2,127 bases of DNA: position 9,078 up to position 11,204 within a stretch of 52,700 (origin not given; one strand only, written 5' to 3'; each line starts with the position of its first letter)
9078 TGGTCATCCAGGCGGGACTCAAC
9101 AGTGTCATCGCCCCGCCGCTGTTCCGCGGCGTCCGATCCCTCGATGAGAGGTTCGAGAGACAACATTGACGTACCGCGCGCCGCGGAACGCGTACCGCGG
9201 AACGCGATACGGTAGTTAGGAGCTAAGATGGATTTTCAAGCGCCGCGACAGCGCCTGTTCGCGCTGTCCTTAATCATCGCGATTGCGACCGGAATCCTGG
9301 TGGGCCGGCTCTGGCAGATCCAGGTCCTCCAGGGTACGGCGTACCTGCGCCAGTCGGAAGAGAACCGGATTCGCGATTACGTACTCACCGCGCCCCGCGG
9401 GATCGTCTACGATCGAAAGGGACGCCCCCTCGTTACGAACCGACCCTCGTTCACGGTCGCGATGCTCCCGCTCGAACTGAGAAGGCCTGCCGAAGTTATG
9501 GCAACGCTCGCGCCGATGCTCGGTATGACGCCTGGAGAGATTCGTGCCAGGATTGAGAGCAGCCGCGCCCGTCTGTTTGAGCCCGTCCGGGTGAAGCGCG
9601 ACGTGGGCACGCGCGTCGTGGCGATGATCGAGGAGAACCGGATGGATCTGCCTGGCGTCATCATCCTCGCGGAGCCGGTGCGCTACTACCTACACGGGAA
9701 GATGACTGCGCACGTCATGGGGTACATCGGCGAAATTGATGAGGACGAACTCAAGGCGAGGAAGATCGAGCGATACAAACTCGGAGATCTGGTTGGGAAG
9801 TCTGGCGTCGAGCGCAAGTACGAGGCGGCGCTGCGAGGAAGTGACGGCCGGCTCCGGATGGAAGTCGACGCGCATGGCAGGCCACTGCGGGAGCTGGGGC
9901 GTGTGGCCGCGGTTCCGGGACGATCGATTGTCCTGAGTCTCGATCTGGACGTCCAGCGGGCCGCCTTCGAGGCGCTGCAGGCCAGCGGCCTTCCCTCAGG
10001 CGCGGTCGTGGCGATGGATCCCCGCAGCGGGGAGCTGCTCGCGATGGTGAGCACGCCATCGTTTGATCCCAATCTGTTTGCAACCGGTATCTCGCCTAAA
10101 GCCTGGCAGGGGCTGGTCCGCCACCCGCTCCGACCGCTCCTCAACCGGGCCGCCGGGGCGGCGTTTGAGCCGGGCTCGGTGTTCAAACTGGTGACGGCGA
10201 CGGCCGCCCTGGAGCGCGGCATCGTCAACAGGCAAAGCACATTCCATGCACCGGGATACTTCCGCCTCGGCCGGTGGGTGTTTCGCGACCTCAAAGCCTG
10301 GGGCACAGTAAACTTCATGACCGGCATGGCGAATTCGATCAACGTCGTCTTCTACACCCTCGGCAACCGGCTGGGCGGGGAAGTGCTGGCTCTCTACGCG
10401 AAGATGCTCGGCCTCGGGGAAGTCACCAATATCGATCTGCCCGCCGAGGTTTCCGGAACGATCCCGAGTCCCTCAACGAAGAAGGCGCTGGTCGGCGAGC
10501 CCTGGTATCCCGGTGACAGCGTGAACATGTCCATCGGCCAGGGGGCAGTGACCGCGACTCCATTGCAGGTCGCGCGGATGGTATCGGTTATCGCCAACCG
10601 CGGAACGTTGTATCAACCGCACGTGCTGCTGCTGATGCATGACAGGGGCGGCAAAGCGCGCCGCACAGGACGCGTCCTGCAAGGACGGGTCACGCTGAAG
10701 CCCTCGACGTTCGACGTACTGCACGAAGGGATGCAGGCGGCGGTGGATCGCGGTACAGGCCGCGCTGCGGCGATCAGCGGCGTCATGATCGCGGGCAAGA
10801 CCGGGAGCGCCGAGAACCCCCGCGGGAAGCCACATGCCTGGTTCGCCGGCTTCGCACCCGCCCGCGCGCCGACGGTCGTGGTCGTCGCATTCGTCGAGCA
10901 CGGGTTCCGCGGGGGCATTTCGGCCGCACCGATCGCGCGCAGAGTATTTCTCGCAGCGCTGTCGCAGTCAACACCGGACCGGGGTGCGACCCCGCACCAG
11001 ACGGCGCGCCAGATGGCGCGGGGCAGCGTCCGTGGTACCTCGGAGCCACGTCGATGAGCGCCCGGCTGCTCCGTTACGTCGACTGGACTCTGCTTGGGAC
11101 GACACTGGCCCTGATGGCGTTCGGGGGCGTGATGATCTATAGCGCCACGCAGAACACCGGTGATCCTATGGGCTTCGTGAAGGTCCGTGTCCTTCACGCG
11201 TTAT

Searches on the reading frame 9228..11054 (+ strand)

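Call 71: search_protein_families(library=pfam, proteins=[window:9228-11054:+], max_evalue=0.00001)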
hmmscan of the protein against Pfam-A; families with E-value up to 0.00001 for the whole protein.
window:9228-11054:+ (609 aa): 2 families
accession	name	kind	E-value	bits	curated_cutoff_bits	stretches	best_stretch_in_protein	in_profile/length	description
PF00905.27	Transpeptidase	-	3.7e-61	207.4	22.1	1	258-573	1-297/299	Penicillin binding protein transpeptidase domain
PF03717.20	PBP_dimer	-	5.6e-46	157.6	24.4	1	54-222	3-178/180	Penicillin-binding Protein dimerisation domain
